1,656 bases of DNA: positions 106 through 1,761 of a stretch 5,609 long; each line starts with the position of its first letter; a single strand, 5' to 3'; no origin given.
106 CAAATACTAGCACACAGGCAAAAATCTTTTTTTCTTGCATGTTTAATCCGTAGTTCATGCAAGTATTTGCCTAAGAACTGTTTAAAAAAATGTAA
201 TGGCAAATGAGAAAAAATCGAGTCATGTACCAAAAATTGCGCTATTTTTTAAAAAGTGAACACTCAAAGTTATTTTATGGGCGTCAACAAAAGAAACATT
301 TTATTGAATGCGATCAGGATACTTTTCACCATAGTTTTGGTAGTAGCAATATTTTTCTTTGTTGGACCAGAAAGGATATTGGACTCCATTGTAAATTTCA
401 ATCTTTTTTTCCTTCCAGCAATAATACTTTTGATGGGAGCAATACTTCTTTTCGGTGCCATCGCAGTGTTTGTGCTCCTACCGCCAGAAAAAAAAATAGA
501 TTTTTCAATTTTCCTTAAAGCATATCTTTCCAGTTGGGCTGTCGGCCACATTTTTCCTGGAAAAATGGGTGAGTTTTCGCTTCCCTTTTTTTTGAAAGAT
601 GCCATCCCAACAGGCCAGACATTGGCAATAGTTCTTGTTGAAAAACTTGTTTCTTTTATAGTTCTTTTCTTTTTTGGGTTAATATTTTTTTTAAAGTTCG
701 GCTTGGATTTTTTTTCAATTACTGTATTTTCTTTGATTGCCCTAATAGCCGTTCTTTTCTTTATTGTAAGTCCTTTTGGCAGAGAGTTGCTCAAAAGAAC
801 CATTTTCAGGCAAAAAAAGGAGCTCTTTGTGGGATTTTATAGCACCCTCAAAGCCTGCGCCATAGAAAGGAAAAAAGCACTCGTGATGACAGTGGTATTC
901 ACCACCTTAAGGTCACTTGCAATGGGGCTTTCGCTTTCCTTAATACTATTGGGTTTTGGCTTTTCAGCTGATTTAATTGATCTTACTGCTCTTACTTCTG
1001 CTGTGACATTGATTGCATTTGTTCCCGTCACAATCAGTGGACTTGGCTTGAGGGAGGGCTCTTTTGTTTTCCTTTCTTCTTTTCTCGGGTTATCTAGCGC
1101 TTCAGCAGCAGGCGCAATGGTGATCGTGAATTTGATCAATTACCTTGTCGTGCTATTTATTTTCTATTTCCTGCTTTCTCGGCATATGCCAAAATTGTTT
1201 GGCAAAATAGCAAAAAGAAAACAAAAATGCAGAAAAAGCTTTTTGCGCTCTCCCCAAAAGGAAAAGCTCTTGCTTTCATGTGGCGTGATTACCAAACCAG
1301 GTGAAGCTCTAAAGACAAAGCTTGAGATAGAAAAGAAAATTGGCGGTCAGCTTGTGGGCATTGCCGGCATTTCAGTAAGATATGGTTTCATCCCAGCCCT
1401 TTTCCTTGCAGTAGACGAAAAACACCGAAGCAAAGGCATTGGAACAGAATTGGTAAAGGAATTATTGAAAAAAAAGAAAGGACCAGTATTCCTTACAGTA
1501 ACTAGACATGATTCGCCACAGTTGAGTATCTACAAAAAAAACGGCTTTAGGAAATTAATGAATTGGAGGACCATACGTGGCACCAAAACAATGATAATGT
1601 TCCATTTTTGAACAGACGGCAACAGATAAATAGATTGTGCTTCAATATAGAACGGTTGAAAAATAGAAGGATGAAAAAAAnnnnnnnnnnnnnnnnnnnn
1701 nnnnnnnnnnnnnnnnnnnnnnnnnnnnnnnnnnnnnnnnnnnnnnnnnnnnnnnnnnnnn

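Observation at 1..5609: Arn-like / Gtr-like lipid-carrier amino-sugar glycosylation module lacking the canonical flippase and formyl-protection enzymes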

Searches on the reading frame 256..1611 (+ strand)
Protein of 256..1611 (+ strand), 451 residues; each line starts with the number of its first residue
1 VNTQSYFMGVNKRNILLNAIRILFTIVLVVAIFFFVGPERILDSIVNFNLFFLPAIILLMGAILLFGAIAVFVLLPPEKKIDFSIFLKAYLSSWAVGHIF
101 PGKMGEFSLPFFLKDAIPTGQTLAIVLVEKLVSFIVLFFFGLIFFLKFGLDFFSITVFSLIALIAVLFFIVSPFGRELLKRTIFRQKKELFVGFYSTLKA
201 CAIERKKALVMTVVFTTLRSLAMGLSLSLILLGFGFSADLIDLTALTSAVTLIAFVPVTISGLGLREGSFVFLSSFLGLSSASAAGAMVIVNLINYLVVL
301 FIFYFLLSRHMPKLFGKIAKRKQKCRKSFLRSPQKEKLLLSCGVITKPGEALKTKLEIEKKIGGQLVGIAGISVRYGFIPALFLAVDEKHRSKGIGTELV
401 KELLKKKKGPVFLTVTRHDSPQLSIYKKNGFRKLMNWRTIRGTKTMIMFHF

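Call 6: search_protein_families(library=pfam, proteins=[window:256-1611:+], max_evalue=0.01)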
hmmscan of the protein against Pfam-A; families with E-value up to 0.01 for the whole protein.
window:256-1611:+ (451 aa): 5 families
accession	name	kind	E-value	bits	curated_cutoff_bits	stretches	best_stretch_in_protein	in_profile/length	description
PF03706.18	LPG_synthase_TM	-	1.2e-26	94.3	33.4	1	24-301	3-300/302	Lysylphosphatidylglycerol synthase TM region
PF13508.13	Acetyltransf_7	-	1.3e-09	38.8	27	1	363-432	11-83/84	Acetyltransferase (GNAT) domain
PF00583.31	Acetyltransf_1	-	2.5e-09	37.8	20.7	1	361-431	39-116/116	Acetyltransferase (GNAT) family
PF13673.13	Acetyltransf_10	-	1.3e-06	28.9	23.6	1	363-444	39-120/128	Acetyltransferase (GNAT) domain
PF08445.16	FR47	-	8.8e-05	22.9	22.1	1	384-435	27-81/86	FR47-like protein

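Call 7: search_protein_families(library=ncbifam, proteins=[window:256-1611:+], max_evalue=0.01)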
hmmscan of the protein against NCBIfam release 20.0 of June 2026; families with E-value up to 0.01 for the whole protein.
window:256-1611:+ (451 aa): 4 families
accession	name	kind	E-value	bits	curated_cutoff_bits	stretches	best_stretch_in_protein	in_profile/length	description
TIGR00374.1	TIGR00374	subfamily_domain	1.6e-12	47.5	43.2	1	23-302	2-305/323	flippase-like domain-containing protein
TIGR01575.1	rimI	equivalog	4.5e-06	26.8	86.4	1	361-434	38-115/132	ribosomal protein S18-alanine N-acetyltransferase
NF040733.1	ABC_perm_U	equivalog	0.0017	17.9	295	1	160-279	11-132/251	ABC transporter permease subunit SaoP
NF033083.0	AAC_3_I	equivalog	0.0033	17.6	200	1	384-433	83-136/145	AAC(3)-I family aminoglycoside N-acetyltransferase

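Call 8: find_encoding_contigs(protein=window:256-1611:+, flank=10000, max_places=6)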
Protein window:256-1611:+ (451 aa): no gene with exactly this product is on record in the collection.

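Call 12: find_homologous_proteins(query=window:256-1611:+)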
Query window:256-1611:+ (451 aa): 5 proteins with E <= 0.001 among 8000 candidates.
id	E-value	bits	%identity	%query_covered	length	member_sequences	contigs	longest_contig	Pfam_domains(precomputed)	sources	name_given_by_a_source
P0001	6.5e-274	927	100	98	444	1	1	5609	PF13673.14,PF13508.14,PF03706.19,PF00583.32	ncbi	ncbi:MAG: flippase-like domain-containing protein [Candidatus Diapherotrites archaeon]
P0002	2.7e-104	368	61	69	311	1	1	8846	PF03706.19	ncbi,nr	ncbi:MAG: lysylphosphatidylglycerol synthase transmembrane domain-containing protein, partial [Candi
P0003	3.0e-103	364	45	98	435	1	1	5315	PF13673.14,PF13302.14,PF13508.14,PF08445.17,PF03706.19,PF00583.32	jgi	-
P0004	2.9e-102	361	46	95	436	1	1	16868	PF13673.14,PF13508.14,PF08445.17,PF03706.19,PF00583.32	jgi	-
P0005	5.6e-7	47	23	73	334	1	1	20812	PF03706.19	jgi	-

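Call 13: find_encoding_contigs(protein=P0004, flank=10000, max_places=4)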
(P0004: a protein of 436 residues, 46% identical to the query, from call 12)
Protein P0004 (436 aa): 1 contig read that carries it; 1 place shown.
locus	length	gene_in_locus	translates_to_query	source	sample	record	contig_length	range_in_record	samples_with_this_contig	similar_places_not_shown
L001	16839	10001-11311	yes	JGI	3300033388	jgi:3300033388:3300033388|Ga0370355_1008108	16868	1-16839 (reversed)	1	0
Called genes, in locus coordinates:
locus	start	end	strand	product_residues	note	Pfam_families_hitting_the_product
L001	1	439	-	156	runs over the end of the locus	?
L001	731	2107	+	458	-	-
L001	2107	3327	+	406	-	PF00881:Nitroreductase, PF14512:TM1586_NiRdase, PF00881:Nitroreductase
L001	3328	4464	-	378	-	PF13439:Glyco_transf_4 (weak), PF13579:Glyco_trans_4_4 (weak), PF13692:Glyco_trans_1_4 (weak)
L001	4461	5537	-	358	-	PF13439:Glyco_transf_4, PF13579:Glyco_trans_4_4 (weak), PF00534:Glycos_transf_1, PF13692:Glyco_trans_1_4, PF20706:GT4-conflict (weak)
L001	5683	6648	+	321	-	PF01073:3Beta_HSD, PF01370:Epimerase, PF02719:Polysacc_synt_2, PF04321:RmlD_sub_bind, PF07993:NAD_binding_4, PF13460:NAD_binding_10, PF16363:GDP_Man_Dehyd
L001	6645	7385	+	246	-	PF00483:NTP_transferase, PF12804:NTP_transf_3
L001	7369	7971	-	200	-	PF02709:Glyco_transf_7C (faint), PF13632:Glyco_trans_2_3 (faint)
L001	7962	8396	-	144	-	PF13641:Glyco_tranf_2_3, PF00535:Glycos_transf_2, PF10111:Glyco_tranf_2_2 (weak)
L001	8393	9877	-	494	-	-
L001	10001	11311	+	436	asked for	PF03706:LPG_synthase_TM, PF00583:Acetyltransf_1, PF13508:Acetyltransf_7, PF13673:Acetyltransf_10 (weak), PF08445:FR47 (weak)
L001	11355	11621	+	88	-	PF03706:LPG_synthase_TM (weak)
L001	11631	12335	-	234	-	PF01066:CDP-OH_P_transf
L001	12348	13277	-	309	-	PF00535:Glycos_transf_2, PF26629:GT2_TM_C (faint)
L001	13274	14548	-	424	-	PF01637:ATPase_2 (faint), PF13173:AAA_14, PF13635:DUF4143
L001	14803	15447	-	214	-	PF01041:DegT_DnrJ_EryC1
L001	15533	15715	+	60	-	-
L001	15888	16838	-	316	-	?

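Call 14: find_encoding_contigs(protein=P0002, flank=10000, max_places=4)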
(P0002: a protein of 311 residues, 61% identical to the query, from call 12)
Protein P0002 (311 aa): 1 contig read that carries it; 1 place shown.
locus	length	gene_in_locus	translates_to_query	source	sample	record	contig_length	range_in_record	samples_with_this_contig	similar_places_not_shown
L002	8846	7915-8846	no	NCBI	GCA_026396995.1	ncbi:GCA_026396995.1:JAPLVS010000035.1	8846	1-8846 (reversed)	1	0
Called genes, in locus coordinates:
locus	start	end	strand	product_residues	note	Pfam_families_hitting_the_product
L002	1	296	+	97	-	?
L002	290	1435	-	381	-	PF13439:Glyco_transf_4, PF13579:Glyco_trans_4_4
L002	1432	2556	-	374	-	PF13439:Glyco_transf_4, PF13579:Glyco_trans_4_4, PF20706:GT4-conflict (weak), PF00534:Glycos_transf_1, PF13692:Glyco_trans_1_4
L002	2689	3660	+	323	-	PF01073:3Beta_HSD, PF01370:Epimerase, PF02719:Polysacc_synt_2, PF04321:RmlD_sub_bind, PF07993:NAD_binding_4, PF13460:NAD_binding_10, PF16363:GDP_Man_Dehyd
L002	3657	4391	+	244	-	PF00483:NTP_transferase, PF12804:NTP_transf_3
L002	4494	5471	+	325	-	PF02661:Fic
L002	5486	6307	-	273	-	PF00535:Glycos_transf_2 (weak), PF13641:Glyco_tranf_2_3 (faint)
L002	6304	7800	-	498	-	PF13231:PMT_2 (weak)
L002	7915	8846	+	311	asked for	PF03706:LPG_synthase_TM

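Call 15: find_encoding_contigs(protein=P0003, flank=10000, max_places=4)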
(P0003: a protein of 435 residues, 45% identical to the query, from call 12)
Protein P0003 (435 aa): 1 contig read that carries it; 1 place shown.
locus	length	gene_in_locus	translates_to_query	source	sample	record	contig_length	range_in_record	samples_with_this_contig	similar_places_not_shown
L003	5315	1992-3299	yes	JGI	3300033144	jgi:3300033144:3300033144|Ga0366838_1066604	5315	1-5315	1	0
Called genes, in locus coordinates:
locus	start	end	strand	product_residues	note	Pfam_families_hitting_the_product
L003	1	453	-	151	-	?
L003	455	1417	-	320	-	-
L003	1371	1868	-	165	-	-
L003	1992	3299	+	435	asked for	PF03706:LPG_synthase_TM, PF13302:Acetyltransf_3 (weak), PF00583:Acetyltransf_1, PF13508:Acetyltransf_7, PF13673:Acetyltransf_10 (weak), PF08445:FR47 (weak)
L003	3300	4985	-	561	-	PF02543:Carbam_trans_N, PF22521:HypF_C_2 (weak), PF16861:Carbam_trans_C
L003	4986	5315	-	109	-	?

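Call 20: search_protein_families(library=pfam, proteins=[L001:8393-9877:-, L002:6304-7800:-, L001:7962-8396:-, L001:7369-7971:-, L002:5486-6307:-, L001:12348-13277:-, L001:11631-12335:-, L001:731-2107:+], max_evalue=1)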
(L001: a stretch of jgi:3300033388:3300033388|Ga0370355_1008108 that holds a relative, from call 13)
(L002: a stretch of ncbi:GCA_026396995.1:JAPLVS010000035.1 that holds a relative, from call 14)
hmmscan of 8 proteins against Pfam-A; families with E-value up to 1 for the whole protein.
L001:8393-9877:- (494 aa): 2 families
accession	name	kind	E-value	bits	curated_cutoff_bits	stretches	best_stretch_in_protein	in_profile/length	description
PF13231.12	PMT_2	-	0.00093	19.9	26.1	1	93-218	22-153/160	Dolichyl-phosphate-mannose-protein mannosyltransferase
PF13786.12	DUF4179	-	0.013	16.3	30.1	0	13-66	9-67/94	Domain of unknown function (DUF4179)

L002:6304-7800:- (498 aa): 3 families
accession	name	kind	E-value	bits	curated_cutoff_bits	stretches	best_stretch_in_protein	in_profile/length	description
PF13231.12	PMT_2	-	5.3e-06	27.2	26.1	1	92-217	27-154/160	Dolichyl-phosphate-mannose-protein mannosyltransferase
PF19733.4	DUF6223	-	0.16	12.7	27.4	1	186-240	16-74/98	Family of unknown function (DUF6223)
PF13786.12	DUF4179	-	0.24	12.3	30.1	0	10-57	8-56/94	Domain of unknown function (DUF4179)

L001:7962-8396:- (144 aa): 4 families
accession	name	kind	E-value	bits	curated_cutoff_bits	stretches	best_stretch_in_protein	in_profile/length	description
PF00535.33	Glycos_transf_2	-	3e-22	79.7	23.3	1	6-131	1-130/168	Glycosyl transferase family 2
PF13641.12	Glyco_tranf_2_3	-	3.4e-10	40.8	27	1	3-130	1-135/230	Glycosyltransferase like family 2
PF10111.15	Glyco_tranf_2_2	-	9.7e-06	25.7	27.3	1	6-102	1-103/276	Glycosyltransferase like family 2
PF13712.12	Glyco_tranf_2_5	-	0.0052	17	27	1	73-118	46-94/210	Glycosyltransferase like family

L001:7369-7971:- (200 aa): 2 families
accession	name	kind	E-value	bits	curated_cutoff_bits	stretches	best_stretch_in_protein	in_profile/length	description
PF13632.12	Glyco_trans_2_3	-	2.6e-06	27.8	27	1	31-153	76-192/198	Glycosyl transferase family group 2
PF02709.20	Glyco_transf_7C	-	2.2e-05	24.4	23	1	27-72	19-65/78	N-terminal domain of galactosyltransferase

L002:5486-6307:- (273 aa): 4 families
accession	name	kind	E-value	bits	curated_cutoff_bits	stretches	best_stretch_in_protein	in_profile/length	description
PF00535.33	Glycos_transf_2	-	1.9e-08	34.9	23.3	1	6-38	1-33/168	Glycosyl transferase family 2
PF13641.12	Glyco_tranf_2_3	-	4.9e-08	33.7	27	2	3-52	1-49/230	Glycosyltransferase like family 2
PF02709.20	Glyco_transf_7C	-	0.00017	21.6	23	1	95-143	16-65/78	N-terminal domain of galactosyltransferase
PF13632.12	Glyco_trans_2_3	-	0.0015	18.8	27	1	99-144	73-117/198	Glycosyl transferase family group 2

L001:12348-13277:- (309 aa): 5 families
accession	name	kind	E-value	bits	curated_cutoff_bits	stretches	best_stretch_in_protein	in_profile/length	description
PF00535.33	Glycos_transf_2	-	2.1e-28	99.8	23.3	1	5-164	2-164/168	Glycosyl transferase family 2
PF13641.12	Glyco_tranf_2_3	-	0.0094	16.4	27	1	3-56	3-54/230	Glycosyltransferase like family 2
PF13704.12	Glyco_tranf_2_4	-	0.11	13.5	27.5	1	34-91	21-81/98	Glycosyl transferase family 2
PF22482.2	AsnC_trans_reg_3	-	0.13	12.9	24.4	1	9-40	53-84/95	PF0864 C-terminal dimeric alpha+beta barrel domain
PF17733.7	KPWE_dom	-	0.28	11.7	27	1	25-52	17-44/48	PEX14-like KPWE domain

L001:11631-12335:- (234 aa): 1 family
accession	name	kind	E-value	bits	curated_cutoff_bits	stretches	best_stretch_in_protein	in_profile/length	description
PF01066.26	CDP-OH_P_transf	-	3.9e-10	40.8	22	1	49-141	4-90/152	CDP-alcohol phosphatidyltransferase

L001:731-2107:+ (458 aa): 3 families
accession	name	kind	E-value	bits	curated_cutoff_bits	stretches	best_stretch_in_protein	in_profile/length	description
PF06917.19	Pectate_lyase_2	-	5.7e-05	22.4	26.6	1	50-130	408-481/491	Periplasmic pectate lyase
PF07944.18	Beta-AFase-like_GH127_cat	-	0.1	12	24.9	1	4-135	79-218/376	Beta-L-arabinofuranosidase, GH127 catalytic domain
PF00514.29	Arm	-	0.23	12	20.6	1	224-255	3-33/41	Armadillo/beta-catenin-like repeat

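Call 23: find_homologous_proteins(query=L002:6304-7800:-)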
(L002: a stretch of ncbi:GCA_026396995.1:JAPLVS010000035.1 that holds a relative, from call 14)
Query L002:6304-7800:- (498 aa): 22 proteins with E <= 0.001 among 8000 candidates.
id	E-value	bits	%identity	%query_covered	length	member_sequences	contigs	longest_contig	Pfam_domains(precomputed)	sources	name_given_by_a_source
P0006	0.0e+0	1098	100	100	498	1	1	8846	PF13231.13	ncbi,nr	ncbi:MAG: glycosyltransferase family 39 protein [Candidatus Diapherotrites archaeon]|nr:glycosyltran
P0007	2.2e-224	764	71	100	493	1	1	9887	PF13231.13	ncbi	ncbi:MAG: glycosyltransferase family 39 protein [Candidatus Diapherotrites archaeon]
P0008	9.2e-197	673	64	92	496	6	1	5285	-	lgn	-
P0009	1.5e-194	666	63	98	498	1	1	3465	-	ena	-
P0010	2.6e-193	661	64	96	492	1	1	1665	PF13231.13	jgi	-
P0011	4.0e-189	648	62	97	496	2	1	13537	-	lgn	-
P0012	3.1e-185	635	74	77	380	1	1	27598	-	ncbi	ncbi:MAG: hypothetical protein QXK06_02905 [Candidatus Diapherotrites archaeon]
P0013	8.9e-183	627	61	98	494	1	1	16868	-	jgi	-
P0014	8.2e-182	623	59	99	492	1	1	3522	-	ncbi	-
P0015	6.4e-178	611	59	98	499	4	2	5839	-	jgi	-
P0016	1.1e-170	587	56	98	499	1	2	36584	-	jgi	-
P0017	4.3e-150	519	53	95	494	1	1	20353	-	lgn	-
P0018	1.9e-127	444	64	64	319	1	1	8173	-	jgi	jgi:hypothetical protein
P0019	4.8e-111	390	44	98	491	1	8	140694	-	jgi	-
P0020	1.1e-106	376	56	67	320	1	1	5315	-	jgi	-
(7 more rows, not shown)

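Call 26: search_solved_structures(query=A1, max_evalue=10, show_alignments=2)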
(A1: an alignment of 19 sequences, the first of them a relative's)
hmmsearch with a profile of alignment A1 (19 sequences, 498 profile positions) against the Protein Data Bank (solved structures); distinct sequences matched with E-value up to 10: 0.

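Call 28: find_encoding_contigs(protein=P0007, flank=10000, max_places=2)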
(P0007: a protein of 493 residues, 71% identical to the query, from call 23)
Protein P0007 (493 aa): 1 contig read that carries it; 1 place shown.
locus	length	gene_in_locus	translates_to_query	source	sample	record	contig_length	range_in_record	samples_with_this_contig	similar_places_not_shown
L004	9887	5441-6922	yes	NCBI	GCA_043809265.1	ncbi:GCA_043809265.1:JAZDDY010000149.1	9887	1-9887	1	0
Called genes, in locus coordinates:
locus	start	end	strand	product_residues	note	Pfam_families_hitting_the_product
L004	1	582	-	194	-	?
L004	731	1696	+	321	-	PF00106:adh_short (faint), PF01073:3Beta_HSD, PF01370:Epimerase, PF02719:Polysacc_synt_2, PF04321:RmlD_sub_bind, PF16363:GDP_Man_Dehyd, PF13460:NAD_binding_10, PF07993:NAD_binding_4 (weak)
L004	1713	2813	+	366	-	PF00155:Aminotran_1_2 (weak), PF01041:DegT_DnrJ_EryC1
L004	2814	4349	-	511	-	PF03706:LPG_synthase_TM, PF13489:Methyltransf_23, PF08241:Methyltransf_11, PF08242:Methyltransf_12, PF13649:Methyltransf_25, PF13847:Methyltransf_31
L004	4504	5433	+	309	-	PF00535:Glycos_transf_2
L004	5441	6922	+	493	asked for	PF13231:PMT_2 (weak)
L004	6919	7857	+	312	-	PF00535:Glycos_transf_2, PF10111:Glyco_tranf_2_2 (weak), PF13641:Glyco_tranf_2_3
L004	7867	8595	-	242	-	PF00483:NTP_transferase, PF12804:NTP_transf_3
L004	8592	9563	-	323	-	PF01073:3Beta_HSD, PF01370:Epimerase, PF02719:Polysacc_synt_2, PF04321:RmlD_sub_bind, PF07993:NAD_binding_4, PF13460:NAD_binding_10, PF16363:GDP_Man_Dehyd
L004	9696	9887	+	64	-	?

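Call 29: find_encoding_contigs(protein=P0016, flank=10000, max_places=2)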
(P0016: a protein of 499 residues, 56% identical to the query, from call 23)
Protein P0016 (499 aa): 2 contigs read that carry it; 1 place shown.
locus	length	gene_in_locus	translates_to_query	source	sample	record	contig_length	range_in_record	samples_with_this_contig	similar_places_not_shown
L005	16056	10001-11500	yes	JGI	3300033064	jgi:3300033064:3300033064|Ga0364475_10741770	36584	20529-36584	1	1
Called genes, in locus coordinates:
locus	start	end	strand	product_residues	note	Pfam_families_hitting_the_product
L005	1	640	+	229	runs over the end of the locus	PF00535:Glycos_transf_2, PF10111:Glyco_tranf_2_2 (faint), PF13641:Glyco_tranf_2_3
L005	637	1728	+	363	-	PF13439:Glyco_transf_4, PF13579:Glyco_trans_4_4, PF00534:Glycos_transf_1, PF13692:Glyco_trans_1_4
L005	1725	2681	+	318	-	PF01073:3Beta_HSD, PF01370:Epimerase, PF02719:Polysacc_synt_2, PF04321:RmlD_sub_bind, PF07993:NAD_binding_4 (faint), PF16363:GDP_Man_Dehyd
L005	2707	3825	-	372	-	PF00534:Glycos_transf_1, PF13692:Glyco_trans_1_4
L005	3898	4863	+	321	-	PF00106:adh_short (faint), PF01073:3Beta_HSD, PF01370:Epimerase, PF02719:Polysacc_synt_2, PF04321:RmlD_sub_bind, PF16363:GDP_Man_Dehyd, PF13460:NAD_binding_10, PF07993:NAD_binding_4, +1 more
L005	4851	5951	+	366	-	PF01041:DegT_DnrJ_EryC1, PF00155:Aminotran_1_2, PF01212:Beta_elim_lyase (weak), PF00266:Aminotran_5 (weak)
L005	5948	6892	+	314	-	PF00535:Glycos_transf_2, PF26629:GT2_TM_C (faint)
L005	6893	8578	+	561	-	PF02543:Carbam_trans_N, PF22521:HypF_C_2 (weak), PF16861:Carbam_trans_C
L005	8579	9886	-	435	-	PF03706:LPG_synthase_TM, PF00583:Acetyltransf_1, PF13508:Acetyltransf_7, PF13673:Acetyltransf_10 (weak), PF08445:FR47 (weak)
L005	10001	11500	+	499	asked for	-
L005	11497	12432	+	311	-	PF00535:Glycos_transf_2, PF13641:Glyco_tranf_2_3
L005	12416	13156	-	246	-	PF00483:NTP_transferase, PF12804:NTP_transf_3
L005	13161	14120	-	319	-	PF01073:3Beta_HSD, PF01370:Epimerase, PF02719:Polysacc_synt_2, PF04321:RmlD_sub_bind, PF07993:NAD_binding_4, PF13460:NAD_binding_10, PF16363:GDP_Man_Dehyd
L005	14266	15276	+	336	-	PF13439:Glyco_transf_4, PF13579:Glyco_trans_4_4 (weak), PF20706:GT4-conflict (weak), PF00534:Glycos_transf_1, PF13692:Glyco_trans_1_4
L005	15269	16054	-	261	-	?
